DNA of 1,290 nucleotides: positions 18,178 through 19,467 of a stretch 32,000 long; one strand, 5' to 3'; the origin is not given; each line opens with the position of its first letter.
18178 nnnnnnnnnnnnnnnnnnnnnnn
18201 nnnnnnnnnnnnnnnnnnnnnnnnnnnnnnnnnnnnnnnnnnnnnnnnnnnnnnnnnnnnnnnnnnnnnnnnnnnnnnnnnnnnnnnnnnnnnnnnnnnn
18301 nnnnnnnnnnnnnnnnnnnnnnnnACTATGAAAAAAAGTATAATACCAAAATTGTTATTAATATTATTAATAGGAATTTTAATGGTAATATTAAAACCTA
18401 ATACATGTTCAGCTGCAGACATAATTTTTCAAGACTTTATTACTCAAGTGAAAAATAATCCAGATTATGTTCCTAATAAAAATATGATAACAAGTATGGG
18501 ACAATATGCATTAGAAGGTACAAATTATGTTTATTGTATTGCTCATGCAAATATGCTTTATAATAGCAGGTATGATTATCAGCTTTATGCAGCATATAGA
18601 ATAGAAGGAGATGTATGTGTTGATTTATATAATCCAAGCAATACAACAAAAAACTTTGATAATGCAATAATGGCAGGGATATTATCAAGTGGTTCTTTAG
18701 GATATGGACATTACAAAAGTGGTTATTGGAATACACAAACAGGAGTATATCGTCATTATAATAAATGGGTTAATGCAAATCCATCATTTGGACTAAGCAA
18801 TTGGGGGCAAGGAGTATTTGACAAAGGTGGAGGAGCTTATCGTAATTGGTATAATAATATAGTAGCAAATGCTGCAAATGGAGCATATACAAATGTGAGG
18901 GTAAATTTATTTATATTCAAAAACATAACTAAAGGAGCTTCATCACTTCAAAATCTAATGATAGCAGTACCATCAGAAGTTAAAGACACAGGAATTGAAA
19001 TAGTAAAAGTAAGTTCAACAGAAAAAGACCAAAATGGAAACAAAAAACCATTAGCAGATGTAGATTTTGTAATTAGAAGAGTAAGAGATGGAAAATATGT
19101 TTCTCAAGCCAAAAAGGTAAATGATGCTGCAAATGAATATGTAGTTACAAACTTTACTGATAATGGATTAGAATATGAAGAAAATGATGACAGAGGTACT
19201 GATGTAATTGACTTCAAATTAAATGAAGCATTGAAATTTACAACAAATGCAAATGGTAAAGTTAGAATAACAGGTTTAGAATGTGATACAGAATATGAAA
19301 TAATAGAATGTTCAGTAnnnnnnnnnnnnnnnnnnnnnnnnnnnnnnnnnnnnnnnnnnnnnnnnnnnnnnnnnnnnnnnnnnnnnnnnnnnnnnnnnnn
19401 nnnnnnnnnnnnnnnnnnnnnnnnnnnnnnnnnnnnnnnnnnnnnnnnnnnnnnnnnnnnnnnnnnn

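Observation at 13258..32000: Tandemly duplicated two-gene giant surface-protein module occupying about 58% of the window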

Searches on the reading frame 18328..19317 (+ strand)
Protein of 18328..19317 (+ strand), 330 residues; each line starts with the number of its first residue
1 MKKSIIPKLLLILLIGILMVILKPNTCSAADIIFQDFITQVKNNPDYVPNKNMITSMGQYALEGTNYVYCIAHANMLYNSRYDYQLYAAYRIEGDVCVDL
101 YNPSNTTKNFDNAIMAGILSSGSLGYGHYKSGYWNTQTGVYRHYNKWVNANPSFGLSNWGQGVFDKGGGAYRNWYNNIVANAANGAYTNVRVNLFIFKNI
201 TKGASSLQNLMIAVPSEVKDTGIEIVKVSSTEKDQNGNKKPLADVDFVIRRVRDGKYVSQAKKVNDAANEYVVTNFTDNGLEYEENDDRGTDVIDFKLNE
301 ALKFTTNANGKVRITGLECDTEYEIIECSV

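Call 74: search_solved_structures(query=A7, max_evalue=10, show_alignments=2)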
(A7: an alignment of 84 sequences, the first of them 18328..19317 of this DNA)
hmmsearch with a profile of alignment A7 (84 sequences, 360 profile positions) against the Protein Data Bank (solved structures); distinct sequences matched with E-value up to 10: 0.

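Call 75: search_protein_families(library=pfam, alignment_id=A7, max_evalue=1)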
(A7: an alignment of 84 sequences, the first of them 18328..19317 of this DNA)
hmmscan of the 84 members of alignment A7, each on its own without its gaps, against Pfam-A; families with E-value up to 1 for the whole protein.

A. member 1, window:18328-19317:+ (330 aa): 2 families
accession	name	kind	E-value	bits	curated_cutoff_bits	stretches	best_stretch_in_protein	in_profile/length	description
PF17802.7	SpaA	-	0.00032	21.2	23.1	1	232-328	7-59/91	Prealbumin-like fold domain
PF16555.11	GramPos_pilinD1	-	0.0073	17.3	23.1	1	215-327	19-120/160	Gram-positive pilin subunit D1, N-terminal domain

B. families by the number of members that match (of 84 scanned): 85 families (the first 25 are shown)
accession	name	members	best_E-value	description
PF17802.7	SpaA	13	1.5e-10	Prealbumin-like fold domain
PF17210.9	SdrD_B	6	6.1e-06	SdrD B-like domain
PF08341.16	TED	6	0.0006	Thioester domain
PF02369.22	Big_1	6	0.0084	Bacterial Ig-like domain (group 1)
PF11974.14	bMG3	5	0.0038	Bacterial alpha-2-macroglobulin MG3 domain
PF05738.19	Cna_B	4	9.1e-20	Cna protein B-type domain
PF13620.12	CarboxypepD_reg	4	9.5e-05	Carboxypeptidase regulatory-like domain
PF24547.1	DUF7601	2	0.00027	Domain of unknown function (DUF7601)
PF18512.6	BssB_TutG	2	0.029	Benzylsuccinate synthase beta subunit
PF17936.7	Big_6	2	0.04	Bacterial Ig domain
PF05979.17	DUF896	2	0.05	Bacterial protein of unknown function (DUF896)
PF07915.19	PRKCSH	2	0.094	Glucosidase II beta subunit-like protein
PF13150.11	TraL_transposon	2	0.17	Conjugative transposon protein TraL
PF19407.5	DUF5979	1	1.8e-05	Domain of unknown function (DUF5979)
PF16410.10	DUF5018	1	0.0041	Domain of unknown function (DUF5018)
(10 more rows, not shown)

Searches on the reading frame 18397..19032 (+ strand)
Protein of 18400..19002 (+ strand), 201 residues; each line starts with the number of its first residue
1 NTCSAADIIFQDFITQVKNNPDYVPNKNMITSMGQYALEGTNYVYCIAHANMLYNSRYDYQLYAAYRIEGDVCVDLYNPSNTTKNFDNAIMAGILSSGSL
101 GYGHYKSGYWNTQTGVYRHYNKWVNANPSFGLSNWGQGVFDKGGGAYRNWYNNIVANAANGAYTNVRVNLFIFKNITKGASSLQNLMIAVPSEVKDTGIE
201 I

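Call 70: search_protein_representatives(protein=window:18400-19002:+)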
Query: 201 residues. Proteins with E-value up to 0.001 (for the whole library): 4; up to 1e-10: 1; up to 1e-30: 1. The best 4 are listed.
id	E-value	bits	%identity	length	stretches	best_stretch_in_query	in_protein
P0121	3.0e-131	451.5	100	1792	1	1-201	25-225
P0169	3.3e-06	43.2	35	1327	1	31-192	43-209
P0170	3.5e-06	43.1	34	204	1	26-164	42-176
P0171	6.6e-04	35.7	34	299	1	31-190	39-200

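Call 86: predict_structure(alignment_id=A8)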
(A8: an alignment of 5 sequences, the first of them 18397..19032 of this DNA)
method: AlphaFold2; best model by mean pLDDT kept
length: 212 residues; sequences in the alignment: 5
mean_pLDDT: 55.8   pTM: 0.59
mean pLDDT of the five models: 55.8, 50.0, 45.8, 45.6, 41.4
residues with pLDDT >= 90: 0; 70-90: 57; 50-70: 68; < 50: 87
segments of 3 or more residues with pLDDT < 50: 1-9, 39-41, 49-55, 87-110, 122-141, 162-164, 195-212
pLDDT, mean of each block of 10 residues (from residue 1): 38 73 79 59 54 54 78 75 56 41 38 54 48 44 53 55 58 75 64 49 33 27
secondary structure, 60 per line:
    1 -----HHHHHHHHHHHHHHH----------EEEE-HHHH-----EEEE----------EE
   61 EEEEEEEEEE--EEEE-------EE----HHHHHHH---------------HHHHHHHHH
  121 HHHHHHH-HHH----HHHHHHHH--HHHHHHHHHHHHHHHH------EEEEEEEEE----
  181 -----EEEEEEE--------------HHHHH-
elements in order: H6-20 E31-34 H36-39 E45-48 E59-70 E73-76 H90-96 H112-127 H136-143 H146-161 E168-176 E186-192 H207-211

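Call 89: fold_search(model_id=the predicted structure, library=pdb)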
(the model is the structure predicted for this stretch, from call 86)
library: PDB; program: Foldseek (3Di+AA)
matches with E <= 10: 106; with E <= 0.001: 0
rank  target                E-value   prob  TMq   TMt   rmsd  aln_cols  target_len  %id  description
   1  1ysq                  6.7e-01  0.03  0.12  0.13  14.3       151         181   10  The crystal structure of transcriptional regulator YaiJ (released 2005-03-22)
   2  9e6a_B                7.1e-01  0.04  0.12  0.12  17.1       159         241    9  Pseudomonas putida KT2440 IclR-type transcription factor (PP_2609) (released 2025-11-12)
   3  7mku_B                9.1e-01  0.01  0.11  0.08  20.4       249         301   10  Crystal Structure of ENOYL COA-HYDRATASE2 from Arabidopsis thaliana (released 2022-05-11)
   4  3obf_B                1.2e+00  0.03  0.12  0.14  16.0       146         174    8  Crystal structure of putative transcriptional regulator, IclR family; targeted domain 129...302 (released 2010-08-25)
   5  3obf_A                1.3e+00  0.03  0.12  0.14  15.4       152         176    8  Crystal structure of putative transcriptional regulator, IclR family; targeted domain 129...302 (released 2010-08-25)
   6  5x0z_F                1.4e+00  0.02  0.13  0.14  17.2       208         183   10  Crystal structure of FliM-SpeE complex from H. pylori (released 2017-09-13)
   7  8umx_C                1.4e+00  0.02  0.14  0.11  17.5       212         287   12  Cryo-EM structure of a single subunit of a Clockwise-locked form of the Salmonella enterica Typhimurium flagellar C-ri (released 2024-01-24)
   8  8ejv_A                1.6e+00  0.03  0.13  0.12  16.0       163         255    9  The crystal structure of Pseudomonas putida PcaR in complex with succinate (released 2024-03-20)
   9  9l6k_B                1.7e+00  0.04  0.18  0.13  14.9       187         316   10  Crystal structure of nucleotide-free human kinesin-1 motor domain (G234V mutant) (released 2025-04-23)
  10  8ixa_S                2.1e+00  0.03  0.16  0.12  14.9       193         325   11  GMPCPP-Alpha1A/Beta2A-microtubule decorated with kinesin non-seam region (released 2023-08-16)
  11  5a0n                  2.2e+00  0.08  0.20  0.19   5.8        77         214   16  N-terminal thioester domain of protein F2 like fibronectin-binding protein from Streptococcus pneumoniae (released 2015-06-03)
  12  3wwj_B                2.2e+00  0.04  0.17  0.13  11.7       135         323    8  Crystal structure of an engineered sitagliptin-producing transaminase, ATA-117-Rd11 (released 2015-08-12)
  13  3dcb                  2.7e+00  0.04  0.17  0.13  15.1       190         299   10  Crystal structure of the Drosophila kinesin family member NOD in complex with AMPPNP (released 2009-02-10)
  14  4fq0_A                2.7e+00  0.01  0.13  0.15  18.7       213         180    9  Crystal structure of FliG-FliM complex from H. pylori (released 2013-05-08)
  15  3wwj_C                2.8e+00  0.03  0.18  0.13  11.7       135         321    8  Crystal structure of an engineered sitagliptin-producing transaminase, ATA-117-Rd11 (released 2015-08-12)
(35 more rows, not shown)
